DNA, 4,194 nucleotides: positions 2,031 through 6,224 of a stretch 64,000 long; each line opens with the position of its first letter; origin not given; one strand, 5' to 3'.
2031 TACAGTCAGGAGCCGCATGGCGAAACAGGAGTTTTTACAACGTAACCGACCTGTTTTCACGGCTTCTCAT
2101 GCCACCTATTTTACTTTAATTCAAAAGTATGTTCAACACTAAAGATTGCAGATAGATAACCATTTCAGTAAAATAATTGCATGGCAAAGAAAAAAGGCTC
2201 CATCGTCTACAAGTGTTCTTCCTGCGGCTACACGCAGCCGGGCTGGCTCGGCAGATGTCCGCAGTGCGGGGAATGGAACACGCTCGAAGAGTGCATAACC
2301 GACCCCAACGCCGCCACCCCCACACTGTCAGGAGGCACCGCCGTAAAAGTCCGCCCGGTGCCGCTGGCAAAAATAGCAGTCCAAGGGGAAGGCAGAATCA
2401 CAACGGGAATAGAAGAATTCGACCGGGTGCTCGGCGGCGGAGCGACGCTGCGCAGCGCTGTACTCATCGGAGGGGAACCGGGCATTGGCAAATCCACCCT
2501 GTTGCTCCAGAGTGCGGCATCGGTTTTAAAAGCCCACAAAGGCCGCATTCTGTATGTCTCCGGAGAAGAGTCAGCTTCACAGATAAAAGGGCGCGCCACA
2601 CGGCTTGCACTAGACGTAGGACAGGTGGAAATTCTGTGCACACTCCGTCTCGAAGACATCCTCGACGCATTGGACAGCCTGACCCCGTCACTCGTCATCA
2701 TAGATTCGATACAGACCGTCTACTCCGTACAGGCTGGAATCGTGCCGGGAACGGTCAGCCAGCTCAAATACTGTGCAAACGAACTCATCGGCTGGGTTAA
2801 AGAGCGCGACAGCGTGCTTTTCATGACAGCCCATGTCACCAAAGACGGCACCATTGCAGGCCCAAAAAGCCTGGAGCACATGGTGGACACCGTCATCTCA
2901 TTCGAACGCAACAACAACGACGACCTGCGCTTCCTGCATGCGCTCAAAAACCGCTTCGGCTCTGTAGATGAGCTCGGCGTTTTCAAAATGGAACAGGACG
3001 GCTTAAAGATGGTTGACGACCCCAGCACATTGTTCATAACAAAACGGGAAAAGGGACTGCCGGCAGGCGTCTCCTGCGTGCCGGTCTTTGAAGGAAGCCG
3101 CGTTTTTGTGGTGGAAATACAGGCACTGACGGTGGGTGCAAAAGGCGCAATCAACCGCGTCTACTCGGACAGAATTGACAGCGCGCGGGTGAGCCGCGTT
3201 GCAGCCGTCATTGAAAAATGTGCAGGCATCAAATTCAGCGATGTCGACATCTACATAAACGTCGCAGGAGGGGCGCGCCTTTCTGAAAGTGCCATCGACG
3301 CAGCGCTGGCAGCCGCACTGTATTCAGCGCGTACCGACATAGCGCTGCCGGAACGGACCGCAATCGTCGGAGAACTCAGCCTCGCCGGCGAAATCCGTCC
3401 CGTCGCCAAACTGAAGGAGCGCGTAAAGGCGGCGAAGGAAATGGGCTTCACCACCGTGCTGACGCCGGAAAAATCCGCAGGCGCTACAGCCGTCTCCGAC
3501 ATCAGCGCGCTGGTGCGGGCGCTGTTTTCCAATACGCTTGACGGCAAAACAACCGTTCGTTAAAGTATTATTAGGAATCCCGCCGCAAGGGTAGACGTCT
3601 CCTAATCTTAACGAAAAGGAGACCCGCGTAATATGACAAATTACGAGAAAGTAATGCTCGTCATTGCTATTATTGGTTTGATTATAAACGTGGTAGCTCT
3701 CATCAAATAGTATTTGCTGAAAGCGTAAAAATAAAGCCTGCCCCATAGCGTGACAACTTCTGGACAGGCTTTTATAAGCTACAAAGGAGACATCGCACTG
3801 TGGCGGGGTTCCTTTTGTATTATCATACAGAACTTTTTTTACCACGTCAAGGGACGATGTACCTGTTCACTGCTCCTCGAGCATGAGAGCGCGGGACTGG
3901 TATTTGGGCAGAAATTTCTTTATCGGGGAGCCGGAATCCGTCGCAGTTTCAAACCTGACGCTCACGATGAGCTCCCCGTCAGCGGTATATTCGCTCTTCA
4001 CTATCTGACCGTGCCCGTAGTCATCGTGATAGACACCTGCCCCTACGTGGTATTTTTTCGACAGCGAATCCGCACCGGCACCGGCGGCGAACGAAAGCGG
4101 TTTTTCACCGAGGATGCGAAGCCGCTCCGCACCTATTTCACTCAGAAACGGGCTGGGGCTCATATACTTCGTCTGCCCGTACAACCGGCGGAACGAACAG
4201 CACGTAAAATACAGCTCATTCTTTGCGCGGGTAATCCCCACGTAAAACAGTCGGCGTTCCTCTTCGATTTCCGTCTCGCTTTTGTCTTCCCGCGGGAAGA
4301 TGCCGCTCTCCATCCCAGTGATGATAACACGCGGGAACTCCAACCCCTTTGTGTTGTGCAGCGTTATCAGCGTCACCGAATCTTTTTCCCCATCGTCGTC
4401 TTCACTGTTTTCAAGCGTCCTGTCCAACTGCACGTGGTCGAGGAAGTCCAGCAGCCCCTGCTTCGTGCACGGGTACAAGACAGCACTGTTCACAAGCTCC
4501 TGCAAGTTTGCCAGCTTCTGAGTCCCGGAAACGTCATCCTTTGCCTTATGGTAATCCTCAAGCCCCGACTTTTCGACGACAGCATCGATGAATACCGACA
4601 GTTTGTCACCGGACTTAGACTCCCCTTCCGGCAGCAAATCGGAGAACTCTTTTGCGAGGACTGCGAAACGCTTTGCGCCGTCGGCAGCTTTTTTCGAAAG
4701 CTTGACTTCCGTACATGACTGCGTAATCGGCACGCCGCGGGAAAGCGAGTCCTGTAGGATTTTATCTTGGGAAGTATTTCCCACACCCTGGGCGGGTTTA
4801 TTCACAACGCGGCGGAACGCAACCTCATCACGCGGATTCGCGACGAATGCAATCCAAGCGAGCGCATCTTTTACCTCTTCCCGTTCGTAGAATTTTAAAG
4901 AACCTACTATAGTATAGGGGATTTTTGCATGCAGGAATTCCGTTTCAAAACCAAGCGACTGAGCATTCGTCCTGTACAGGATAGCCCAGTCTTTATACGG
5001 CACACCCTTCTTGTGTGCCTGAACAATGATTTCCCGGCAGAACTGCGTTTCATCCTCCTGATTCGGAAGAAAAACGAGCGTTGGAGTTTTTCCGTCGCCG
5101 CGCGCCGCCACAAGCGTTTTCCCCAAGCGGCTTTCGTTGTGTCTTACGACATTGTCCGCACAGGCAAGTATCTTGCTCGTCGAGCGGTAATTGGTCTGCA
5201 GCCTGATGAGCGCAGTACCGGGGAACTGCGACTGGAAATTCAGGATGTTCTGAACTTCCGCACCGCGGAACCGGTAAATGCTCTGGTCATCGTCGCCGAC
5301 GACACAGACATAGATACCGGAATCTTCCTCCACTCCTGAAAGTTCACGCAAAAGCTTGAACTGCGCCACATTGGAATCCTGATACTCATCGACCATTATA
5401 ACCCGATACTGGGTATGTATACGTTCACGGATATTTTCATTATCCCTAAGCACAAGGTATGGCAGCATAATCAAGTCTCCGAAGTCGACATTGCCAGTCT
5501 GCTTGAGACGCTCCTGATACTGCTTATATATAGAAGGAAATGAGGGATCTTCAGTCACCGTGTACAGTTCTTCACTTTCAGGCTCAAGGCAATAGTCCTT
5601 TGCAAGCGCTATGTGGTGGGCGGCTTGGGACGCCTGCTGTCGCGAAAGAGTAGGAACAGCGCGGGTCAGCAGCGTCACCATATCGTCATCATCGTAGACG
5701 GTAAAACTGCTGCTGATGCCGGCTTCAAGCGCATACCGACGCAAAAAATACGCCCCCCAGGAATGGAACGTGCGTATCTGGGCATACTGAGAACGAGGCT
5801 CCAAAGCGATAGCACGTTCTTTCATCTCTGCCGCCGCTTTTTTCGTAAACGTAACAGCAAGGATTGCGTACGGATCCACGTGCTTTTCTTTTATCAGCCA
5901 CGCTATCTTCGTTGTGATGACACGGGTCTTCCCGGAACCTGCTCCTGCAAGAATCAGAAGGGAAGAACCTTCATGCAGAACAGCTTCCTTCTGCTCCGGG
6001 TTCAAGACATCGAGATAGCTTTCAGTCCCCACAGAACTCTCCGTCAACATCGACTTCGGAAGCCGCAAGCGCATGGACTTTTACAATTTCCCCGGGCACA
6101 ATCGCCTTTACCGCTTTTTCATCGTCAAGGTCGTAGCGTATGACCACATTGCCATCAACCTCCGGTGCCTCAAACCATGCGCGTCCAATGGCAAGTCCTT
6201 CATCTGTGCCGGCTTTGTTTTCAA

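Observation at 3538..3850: Candidate type I toxin-antitoxin locus hidden in the radA/helicase intergenic region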

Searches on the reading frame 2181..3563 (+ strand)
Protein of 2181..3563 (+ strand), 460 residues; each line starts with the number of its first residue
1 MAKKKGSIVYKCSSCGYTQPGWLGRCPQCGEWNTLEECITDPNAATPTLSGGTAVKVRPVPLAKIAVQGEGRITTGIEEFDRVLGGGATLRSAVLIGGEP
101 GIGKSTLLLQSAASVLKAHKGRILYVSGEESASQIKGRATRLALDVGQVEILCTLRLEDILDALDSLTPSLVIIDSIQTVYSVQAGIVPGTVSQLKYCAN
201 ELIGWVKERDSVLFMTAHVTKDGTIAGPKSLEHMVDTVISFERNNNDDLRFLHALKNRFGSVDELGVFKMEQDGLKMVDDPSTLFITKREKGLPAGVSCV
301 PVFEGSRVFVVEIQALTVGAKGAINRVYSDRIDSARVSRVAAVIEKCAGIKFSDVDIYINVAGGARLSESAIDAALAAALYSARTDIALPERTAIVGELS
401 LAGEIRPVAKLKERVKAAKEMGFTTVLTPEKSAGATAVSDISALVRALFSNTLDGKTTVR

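Call 3: search_protein_families(library=pfam, proteins=[window:2181-3563:+], max_evalue=10)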
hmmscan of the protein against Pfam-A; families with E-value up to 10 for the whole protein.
window:2181-3563:+ (460 aa): 27 families (the best 25 are shown)
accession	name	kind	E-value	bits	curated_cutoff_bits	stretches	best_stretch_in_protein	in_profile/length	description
PF06745.19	ATPase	-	4.9e-18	65.8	26.6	2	74-159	2-87/231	KaiC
PF18073.7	Zn_ribbon_LapB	-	2.3e-12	46.8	25.7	1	10-37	1-28/28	Rubredoxin metal binding domain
PF13541.12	ChlI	-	7.2e-12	45.7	27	1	338-431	27-120/121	Subunit ChlI of Mg-chelatase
PF13481.12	AAA_25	-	1.5e-10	41.4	27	1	77-223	19-194/195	AAA domain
PF05362.19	Lon_C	-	2.6e-10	40.6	21.1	1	340-433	77-173/205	Lon protease (S16) C-terminal proteolytic domain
PF03796.21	DnaB_C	-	6e-06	26.3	27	1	73-151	2-79/255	DnaB-like helicase C terminal domain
PF25199.1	nSTAND_NTPase5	-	6.1e-05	23.3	34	1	91-166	41-114/145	Novel STAND NTPase 5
PF13191.12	AAA_16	-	8.3e-05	23.6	32.6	1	81-131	17-63/167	AAA ATPase domain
PF07088.17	GvpD_P-loop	-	0.00026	21.4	24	2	143-251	79-182/189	GvpD gas vesicle protein, P-loop domain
PF13173.12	AAA_14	-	0.0021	18.5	27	1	92-183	3-77/129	AAA domain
PF13401.12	AAA_22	-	0.0023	18.7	27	1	92-196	6-105/130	AAA domain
PF13479.12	AAA_24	-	0.0056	17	27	1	94-178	5-74/195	AAA domain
PF20720.3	nSTAND3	-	0.019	15.1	27.2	1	92-132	18-57/155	Novel STAND NTPase 3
PF23455.1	DUF7129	-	0.046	13.9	30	1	9-32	11-36/45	Domain of unknown function (DUF7129)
PF08423.17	Rad51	-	0.049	13.3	22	1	72-129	7-69/244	Rad51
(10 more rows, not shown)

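Call 10: find_encoding_contigs(protein=window:2181-3563:+, flank=3000, max_places=6)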
Protein window:2181-3563:+ (460 aa): 7 contigs read that carry it; 4 places shown.
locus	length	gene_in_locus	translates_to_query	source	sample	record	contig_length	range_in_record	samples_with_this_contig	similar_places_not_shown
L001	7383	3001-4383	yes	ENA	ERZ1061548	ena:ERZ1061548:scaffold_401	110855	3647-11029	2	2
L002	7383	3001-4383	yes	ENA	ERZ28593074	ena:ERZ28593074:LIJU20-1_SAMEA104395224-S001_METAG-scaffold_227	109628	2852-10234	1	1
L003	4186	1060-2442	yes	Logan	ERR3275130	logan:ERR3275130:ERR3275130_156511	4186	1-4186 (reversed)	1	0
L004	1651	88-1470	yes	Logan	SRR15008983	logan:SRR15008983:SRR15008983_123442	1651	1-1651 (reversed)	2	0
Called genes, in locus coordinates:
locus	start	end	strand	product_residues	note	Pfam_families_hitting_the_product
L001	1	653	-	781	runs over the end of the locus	PF02901:PFL-like, PF01228:Gly_radical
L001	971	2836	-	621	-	PF17297:PEPCK_N, PF00821:PEPCK_GTP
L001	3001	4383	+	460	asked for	PF18073:Zn_ribbon_LapB, PF03796:DnaB_C (weak), PF13481:AAA_25, PF23442:DUF7125 (faint), PF06745:ATPase, PF05362:Lon_C, PF13541:ChlI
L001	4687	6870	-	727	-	PF00580:UvrD-helicase, PF13245:AAA_19, PF13604:AAA_30 (faint), PF01443:Viral_helicase1 (faint), PF13361:UvrD_C, PF13538:UvrD_C_2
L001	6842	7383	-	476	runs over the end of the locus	PF00919:UPF0004, PF04055:Radical_SAM, PF18693:TRAM_2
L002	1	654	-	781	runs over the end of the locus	PF02901:PFL-like, PF01228:Gly_radical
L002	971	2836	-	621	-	PF17297:PEPCK_N, PF00821:PEPCK_GTP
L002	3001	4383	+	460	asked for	PF18073:Zn_ribbon_LapB, PF03796:DnaB_C (weak), PF13481:AAA_25, PF23442:DUF7125 (faint), PF06745:ATPase, PF05362:Lon_C, PF13541:ChlI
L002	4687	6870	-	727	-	PF00580:UvrD-helicase, PF13245:AAA_19, PF13604:AAA_30 (faint), PF01443:Viral_helicase1 (faint), PF13361:UvrD_C, PF13538:UvrD_C_2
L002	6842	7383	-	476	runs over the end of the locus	PF00919:UPF0004, PF04055:Radical_SAM, PF18693:TRAM_2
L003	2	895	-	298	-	?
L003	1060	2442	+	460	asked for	PF18073:Zn_ribbon_LapB, PF03796:DnaB_C (weak), PF13481:AAA_25, PF23442:DUF7125 (faint), PF06745:ATPase, PF05362:Lon_C, PF13541:ChlI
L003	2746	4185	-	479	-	?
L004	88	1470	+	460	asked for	PF18073:Zn_ribbon_LapB, PF03796:DnaB_C (weak), PF13481:AAA_25, PF23442:DUF7125 (faint), PF06745:ATPase, PF05362:Lon_C, PF13541:ChlI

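Call 12: find_related_loci(query=window:2181-3563:+, collection=genome_contigs, flank=3000)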
Query window:2181-3563:+ (460 aa) in genome_contigs; peptide patterns used: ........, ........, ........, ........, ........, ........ (x = any residue, [..] = any of these).
600 stretches matched a pattern (row limit reached: there are more); 524 encode a relative of the query (tblastn E <= 1e-3); the best 80 are kept; 80 distinct loci.
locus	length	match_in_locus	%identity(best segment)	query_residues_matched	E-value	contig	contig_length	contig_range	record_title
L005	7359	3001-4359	80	1-451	0e+0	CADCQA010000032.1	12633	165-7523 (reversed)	MAG: uncultured Spirochaetaceae bacterium isolate RUG14872 genome assembly, contig: RUG14872_asm_32, whole genome shotgu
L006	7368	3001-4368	77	1-452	0e+0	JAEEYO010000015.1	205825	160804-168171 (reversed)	MAG: Treponema sp. isolate Tb.RUG.62 k141_2655029_flag=0_multi=26.2163_len=205825, whole genome shotgun sequence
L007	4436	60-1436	76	1-455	0e+0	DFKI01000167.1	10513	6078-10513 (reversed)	MAG TPA_asm: Treponema sp. UBA3649 UBA3649_contig_112135, whole genome shotgun sequence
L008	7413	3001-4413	72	1-450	0e+0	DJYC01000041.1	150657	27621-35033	MAG TPA_asm: Treponema sp. UBA6988 UBA6988_contig_14976, whole genome shotgun sequence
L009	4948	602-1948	79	3-449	0e+0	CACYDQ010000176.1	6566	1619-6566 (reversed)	MAG: uncultured Spirochaetaceae bacterium isolate RUG11842 genome assembly, contig: RUG11842_asm_176, whole genome shotg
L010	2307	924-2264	75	1-449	0e+0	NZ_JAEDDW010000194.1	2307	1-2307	MAG: Treponema sp. isolate MAG042 NODE_71715_length_2307_cov_155.555506, whole genome shotgun sequence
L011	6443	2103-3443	75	1-449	0e+0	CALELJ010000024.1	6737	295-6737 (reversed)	MAG TPA_asm: uncultured Treponema sp. isolate SRR6425801_bin.25_CONCOCT_v1.1_MAG genome assembly, contig: ERZ1767625.374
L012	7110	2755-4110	74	4-450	0e+0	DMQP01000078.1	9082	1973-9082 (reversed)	MAG TPA_asm: Treponema sp. isolate UBA10258 contig_239111, whole genome shotgun sequence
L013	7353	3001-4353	73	1-458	0e+0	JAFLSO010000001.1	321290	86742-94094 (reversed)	MAG: Treponema sp. isolate HAN029 Seq1, whole genome shotgun sequence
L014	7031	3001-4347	73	1-449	0e+0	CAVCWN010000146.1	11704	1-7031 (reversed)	Desulfovibrionaceae bacterium isolate SRR8978224_cleanbin_000004 genome assembly, contig: Spades_SRR8978224_contig_284,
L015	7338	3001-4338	73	1-449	0e+0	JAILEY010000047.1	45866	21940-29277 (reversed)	MAG: Treponema sp. isolate RUI058 k141_2420157_flag=0_multi=14.9969_len=45866, whole genome shotgun sequence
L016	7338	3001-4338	72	1-450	0e+0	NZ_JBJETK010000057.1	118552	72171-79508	MAG: Treponema sp. isolate PUUB17_bin.031 NODE_63_length_118552_cov_49.986633, whole genome shotgun sequence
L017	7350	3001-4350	68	1-449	0e+0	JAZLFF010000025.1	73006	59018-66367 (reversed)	MAG: Treponema sp. isolate T1900045005_TA20190067.MAGScoT_cleanbin_000073 SGB_4353_k141_988140, whole genome shotgun seq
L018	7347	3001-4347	68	1-449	0e+0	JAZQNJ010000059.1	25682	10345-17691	MAG: Treponema sp. isolate T1900045246_TH20190016.MAGScoT_cleanbin_000046 SGB_5637_k141_384432, whole genome shotgun seq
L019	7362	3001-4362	69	1-449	0e+0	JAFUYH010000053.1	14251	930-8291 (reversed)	MAG: Treponema sp. isolate RGIG4936 Roe_deer_Rumen-3__c359029, whole genome shotgun sequence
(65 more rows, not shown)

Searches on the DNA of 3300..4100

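Call 4: search_rna_families(source=window, start=3300, end=4100, threshold=evalue, max_evalue=10, show_alignments=3)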
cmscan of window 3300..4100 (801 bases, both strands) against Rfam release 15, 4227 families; matches with E-value up to 10: 1.
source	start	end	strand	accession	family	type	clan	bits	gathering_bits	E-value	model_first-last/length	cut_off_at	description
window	3733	3770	-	RF03368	mir-1822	Gene; miRNA;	-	14.9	73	6.3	1-61/61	no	mir-1822 microRNA precursor family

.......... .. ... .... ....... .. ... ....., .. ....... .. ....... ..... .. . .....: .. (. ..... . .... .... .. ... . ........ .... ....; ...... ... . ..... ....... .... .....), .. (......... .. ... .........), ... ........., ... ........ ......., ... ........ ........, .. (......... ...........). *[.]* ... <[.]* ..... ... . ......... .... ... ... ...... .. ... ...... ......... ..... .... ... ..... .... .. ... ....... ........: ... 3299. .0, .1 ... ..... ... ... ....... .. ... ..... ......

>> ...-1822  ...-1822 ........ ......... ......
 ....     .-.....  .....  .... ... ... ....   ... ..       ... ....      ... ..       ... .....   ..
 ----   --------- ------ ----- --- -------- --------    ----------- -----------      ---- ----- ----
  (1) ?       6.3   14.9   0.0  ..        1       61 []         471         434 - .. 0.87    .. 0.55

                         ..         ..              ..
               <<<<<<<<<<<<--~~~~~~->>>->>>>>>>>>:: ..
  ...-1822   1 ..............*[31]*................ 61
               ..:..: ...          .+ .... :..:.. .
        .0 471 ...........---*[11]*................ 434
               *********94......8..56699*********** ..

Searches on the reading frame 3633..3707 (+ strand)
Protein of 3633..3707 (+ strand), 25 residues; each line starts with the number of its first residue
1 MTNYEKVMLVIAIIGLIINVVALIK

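Call 3: search_protein_families(library=pfam, proteins=[window:3633-3707:+], max_evalue=10)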
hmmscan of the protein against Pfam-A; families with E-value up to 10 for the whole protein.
seq(25 aa): 1 family
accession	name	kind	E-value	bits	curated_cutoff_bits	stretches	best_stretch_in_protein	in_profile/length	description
PF00558.24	Vpu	-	0.53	10.5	24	1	1-21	1-21/81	Vpu protein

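Call 6: search_protein_families(library=ncbifam, proteins=[window:3633-3707:+], max_evalue=10)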
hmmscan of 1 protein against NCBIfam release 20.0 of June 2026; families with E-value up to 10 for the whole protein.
seq(25 aa): 1 family
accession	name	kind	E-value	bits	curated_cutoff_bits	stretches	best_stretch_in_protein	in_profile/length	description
TIGR01708.2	typeII_sec_gspH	equivalog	2.4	8.1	80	1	7-23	9-25/169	type II secretion system minor pseudopilin GspH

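Call 14: search_dna_similar(query=window:3633-3707:+, collection=phages, mode=protein, max_evalue=10, max_rows=30)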
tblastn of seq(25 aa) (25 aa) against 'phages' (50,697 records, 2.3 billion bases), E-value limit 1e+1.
No match.

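Call 15: search_dna_similar(query=window:3633-3707:+, collection=plasmids, mode=protein, max_evalue=10, max_rows=30)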
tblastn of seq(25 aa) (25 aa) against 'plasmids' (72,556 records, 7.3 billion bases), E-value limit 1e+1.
No match.

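Call 63: search_protein_families(library=pfam, alignment_id=A5, max_evalue=10)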
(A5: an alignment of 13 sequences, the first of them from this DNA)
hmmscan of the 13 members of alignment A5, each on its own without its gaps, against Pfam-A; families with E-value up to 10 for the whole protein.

A. member 1, seq(25 aa): 1 family
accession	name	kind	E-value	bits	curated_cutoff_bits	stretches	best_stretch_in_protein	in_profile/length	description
PF00558.24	Vpu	-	0.53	10.5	24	1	1-21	1-21/81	Vpu protein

B. families by the number of members that match (of 13 scanned): 3 families
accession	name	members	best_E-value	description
PF16935.10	Hol_Tox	3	0.017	Putative Holin-like Toxin (Hol-Tox)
PF04550.17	Phage_holin_3_2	1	0.095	Phage holin family 2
PF00558.24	Vpu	1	0.53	Vpu protein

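Call 101: search_protein_families(library=pfam, alignment_id=A8, max_evalue=10)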
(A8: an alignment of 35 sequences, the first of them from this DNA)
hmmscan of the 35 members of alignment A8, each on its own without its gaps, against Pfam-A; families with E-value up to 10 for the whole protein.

A. member 1, seq(25 aa): 1 family
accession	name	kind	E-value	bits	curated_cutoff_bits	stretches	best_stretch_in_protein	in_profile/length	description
PF00558.24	Vpu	-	0.53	10.5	24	1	1-21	1-21/81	Vpu protein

B. families by the number of members that match (of 35 scanned): 3 families
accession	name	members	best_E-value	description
PF16935.10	Hol_Tox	16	0.0013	Putative Holin-like Toxin (Hol-Tox)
PF04277.18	OAD_gamma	1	0.039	Oxaloacetate decarboxylase, gamma chain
PF00558.24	Vpu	1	0.53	Vpu protein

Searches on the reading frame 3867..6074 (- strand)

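Call 3: search_protein_families(library=pfam, proteins=[window:3867-6074:-], max_evalue=10)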
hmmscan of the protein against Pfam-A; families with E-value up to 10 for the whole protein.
window:3867-6074:- (735 aa): 12 families
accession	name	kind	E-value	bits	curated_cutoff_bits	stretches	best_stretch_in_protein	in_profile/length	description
PF00580.27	UvrD-helicase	-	7.3e-80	269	23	1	24-285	1-271/271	UvrD/REP helicase N-terminal domain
PF13361.12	UvrD_C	-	4.7e-70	237.2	25.6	1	290-627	1-349/350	UvrD-like helicase C-terminal domain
PF13245.12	AAA_19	-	1.5e-23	83.8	25.1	1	28-270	1-134/134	AAA domain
PF13538.12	UvrD_C_2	-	1.8e-09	37.8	27.4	1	567-623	2-51/52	UvrD-like helicase C-terminal domain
PF01443.25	Viral_helicase1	-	3e-08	34.2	21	2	561-624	171-227/228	Viral superfamily 1 RNA helicase core domain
PF13604.12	AAA_30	-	6.1e-07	29.8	27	2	24-87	2-65/191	AAA domain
PF13401.12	AAA_22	-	0.00031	21.5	27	1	212-260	72-122/130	AAA domain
PF13191.12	AAA_16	-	0.013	16.4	32.6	0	33-87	21-85/167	AAA ATPase domain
PF04851.21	ResIII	-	0.031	14.6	22.5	1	35-87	22-72/164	Type III restriction enzyme, res subunit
PF10520.15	Lipid_desat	-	0.032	14.7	26.4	1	46-163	19-142/175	Lipid desaturase domain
PF13087.12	AAA_12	-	0.049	13.6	27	1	557-625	129-192/195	AAA domain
PF00270.35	DEAD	-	0.11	12.7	26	1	28-88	4-65/167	DEAD/DEAH box helicase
